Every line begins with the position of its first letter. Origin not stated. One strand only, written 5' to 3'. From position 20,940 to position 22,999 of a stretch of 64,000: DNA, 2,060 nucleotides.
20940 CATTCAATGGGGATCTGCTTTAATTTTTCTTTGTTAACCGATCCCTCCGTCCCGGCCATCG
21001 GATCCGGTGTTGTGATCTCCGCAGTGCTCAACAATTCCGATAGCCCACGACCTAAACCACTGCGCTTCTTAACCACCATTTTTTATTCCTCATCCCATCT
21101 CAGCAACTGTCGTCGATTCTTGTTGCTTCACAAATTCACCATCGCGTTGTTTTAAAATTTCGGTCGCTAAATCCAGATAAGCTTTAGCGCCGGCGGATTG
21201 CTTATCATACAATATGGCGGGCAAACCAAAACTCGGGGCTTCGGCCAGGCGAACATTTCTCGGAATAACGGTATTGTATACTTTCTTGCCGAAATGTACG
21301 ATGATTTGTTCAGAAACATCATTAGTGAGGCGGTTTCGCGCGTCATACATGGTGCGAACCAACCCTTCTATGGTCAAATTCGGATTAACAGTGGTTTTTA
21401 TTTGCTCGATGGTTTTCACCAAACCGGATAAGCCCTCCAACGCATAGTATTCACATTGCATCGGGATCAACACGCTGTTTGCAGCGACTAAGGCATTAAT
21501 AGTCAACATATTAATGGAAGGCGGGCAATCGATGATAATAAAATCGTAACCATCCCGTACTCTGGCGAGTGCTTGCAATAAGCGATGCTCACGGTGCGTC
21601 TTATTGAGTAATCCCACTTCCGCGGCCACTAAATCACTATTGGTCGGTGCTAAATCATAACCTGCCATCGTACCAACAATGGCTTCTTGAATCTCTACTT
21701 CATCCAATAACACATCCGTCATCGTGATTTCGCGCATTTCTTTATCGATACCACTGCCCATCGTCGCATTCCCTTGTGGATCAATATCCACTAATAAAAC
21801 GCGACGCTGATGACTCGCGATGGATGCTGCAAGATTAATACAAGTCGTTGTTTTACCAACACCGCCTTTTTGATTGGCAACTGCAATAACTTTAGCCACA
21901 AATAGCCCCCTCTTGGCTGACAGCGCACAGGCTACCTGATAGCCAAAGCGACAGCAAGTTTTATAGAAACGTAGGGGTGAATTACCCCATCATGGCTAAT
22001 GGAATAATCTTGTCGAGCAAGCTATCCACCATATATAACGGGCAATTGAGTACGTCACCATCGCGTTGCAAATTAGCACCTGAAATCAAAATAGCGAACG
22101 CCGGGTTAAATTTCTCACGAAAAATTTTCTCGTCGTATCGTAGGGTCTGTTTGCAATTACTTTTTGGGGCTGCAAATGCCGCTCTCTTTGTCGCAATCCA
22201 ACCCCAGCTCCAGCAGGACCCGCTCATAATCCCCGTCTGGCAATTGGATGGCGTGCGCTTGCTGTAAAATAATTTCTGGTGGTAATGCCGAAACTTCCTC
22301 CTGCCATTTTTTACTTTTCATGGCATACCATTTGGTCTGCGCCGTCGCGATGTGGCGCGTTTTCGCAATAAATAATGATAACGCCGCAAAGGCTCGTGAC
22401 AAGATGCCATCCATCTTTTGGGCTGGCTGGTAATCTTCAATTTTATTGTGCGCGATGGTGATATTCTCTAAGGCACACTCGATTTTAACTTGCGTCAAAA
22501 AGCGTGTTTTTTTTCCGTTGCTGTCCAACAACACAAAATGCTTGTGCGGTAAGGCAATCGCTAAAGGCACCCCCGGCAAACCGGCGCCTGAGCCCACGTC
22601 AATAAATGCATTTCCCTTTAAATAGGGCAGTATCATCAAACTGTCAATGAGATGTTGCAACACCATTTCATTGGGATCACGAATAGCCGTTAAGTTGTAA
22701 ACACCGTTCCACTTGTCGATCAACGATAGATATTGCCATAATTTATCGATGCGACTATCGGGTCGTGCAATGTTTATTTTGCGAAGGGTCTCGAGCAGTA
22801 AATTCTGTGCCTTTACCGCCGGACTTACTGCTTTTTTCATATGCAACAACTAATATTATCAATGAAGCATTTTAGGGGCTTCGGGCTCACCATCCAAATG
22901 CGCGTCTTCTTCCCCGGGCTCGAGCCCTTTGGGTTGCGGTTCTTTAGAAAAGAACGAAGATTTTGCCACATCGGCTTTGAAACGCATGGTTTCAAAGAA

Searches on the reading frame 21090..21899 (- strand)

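Call 24: search_protein_families(library=pfam, proteins=[window:21090-21899:-], max_evalue=0.001)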
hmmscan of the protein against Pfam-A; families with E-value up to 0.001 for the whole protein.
window:21090-21899:- (269 aa): 10 families
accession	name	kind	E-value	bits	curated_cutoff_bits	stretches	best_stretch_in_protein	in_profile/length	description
PF13614.12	AAA_31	-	1.4e-65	221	27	1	2-177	1-177/177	AAA domain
PF01656.29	CbiA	-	1.3e-30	106.4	25.4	1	5-227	1-124/125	CobQ/CobB/MinD/ParA nucleotide binding domain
PF09140.17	MipZ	-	1.1e-12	48.3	20.7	1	4-154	2-136/262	ATPase MipZ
PF06564.18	CBP_BcsQ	-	1.9e-11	44.4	21.3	1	3-246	2-231/234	Cellulose biosynthesis protein BcsQ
PF10609.15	ParA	-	4.1e-11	43.2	27.1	1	2-246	3-243/246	NUBPL iron-transfer P-loop NTPase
PF00142.24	Fer4_NifH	-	8.7e-10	39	25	1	10-254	7-250/271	4Fe-4S iron sulfur cluster binding proteins, NifH/frxC family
PF02374.21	ArsA_ATPase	-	5.7e-07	29.5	24.3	1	10-78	8-77/305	Anion-transporting ATPase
PF16575.11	CLP1_P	-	5.1e-05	23.6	26.6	0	13-42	4-33/188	mRNA cleavage and polyadenylation factor CLP1 P-loop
PF07015.17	VirC1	-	0.00014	21.7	24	1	3-41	2-40/231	VirC1 protein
PF03029.23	ATP_bind_1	-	0.00085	19.6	27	0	13-126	6-99/240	Conserved hypothetical ATP binding protein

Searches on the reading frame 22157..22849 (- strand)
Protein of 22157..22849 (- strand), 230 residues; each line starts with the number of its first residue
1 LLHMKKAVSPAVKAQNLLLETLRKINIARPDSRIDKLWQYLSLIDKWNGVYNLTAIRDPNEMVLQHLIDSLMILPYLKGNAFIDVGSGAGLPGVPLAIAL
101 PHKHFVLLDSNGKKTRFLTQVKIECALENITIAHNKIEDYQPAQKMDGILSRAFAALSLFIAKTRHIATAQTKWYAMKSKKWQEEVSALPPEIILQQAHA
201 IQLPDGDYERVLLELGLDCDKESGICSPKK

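Call 23: search_protein_families(library=pfam, proteins=[window:22157-22849:-], max_evalue=0.001)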
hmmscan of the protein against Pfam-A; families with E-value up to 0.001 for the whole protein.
window:22157-22849:- (230 aa): 2 families
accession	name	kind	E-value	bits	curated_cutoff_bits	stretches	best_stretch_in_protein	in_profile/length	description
PF02527.21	GidB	-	7.1e-54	182.4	27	1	34-204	2-174/184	rRNA small subunit methyltransferase G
PF05175.20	MTS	-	0.00033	20.8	23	1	61-151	21-104/170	Methyltransferase small domain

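Call 92: search_protein_families(library=ncbifam, proteins=[window:22157-22849:-], max_evalue=0.001)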
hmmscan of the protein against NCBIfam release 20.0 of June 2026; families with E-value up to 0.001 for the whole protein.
window:22157-22849:- (230 aa): 1 family
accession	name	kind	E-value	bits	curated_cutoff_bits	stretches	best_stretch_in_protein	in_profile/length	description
TIGR00138.1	rsmG_gidB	equivalog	3.4e-48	163.7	99.5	1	39-207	3-173/183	16S rRNA (guanine(527)-N(7))-methyltransferase RsmG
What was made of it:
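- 22142..22198 (+): Left-end fragment (57 nt, preceded by T at 22141). On the opposite strand it supplies the last 13 codons (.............) and the TAA stop codon of rsmG/gidB. The RsmG profile match ends at residue 207 of 230 (calls 23, 92).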
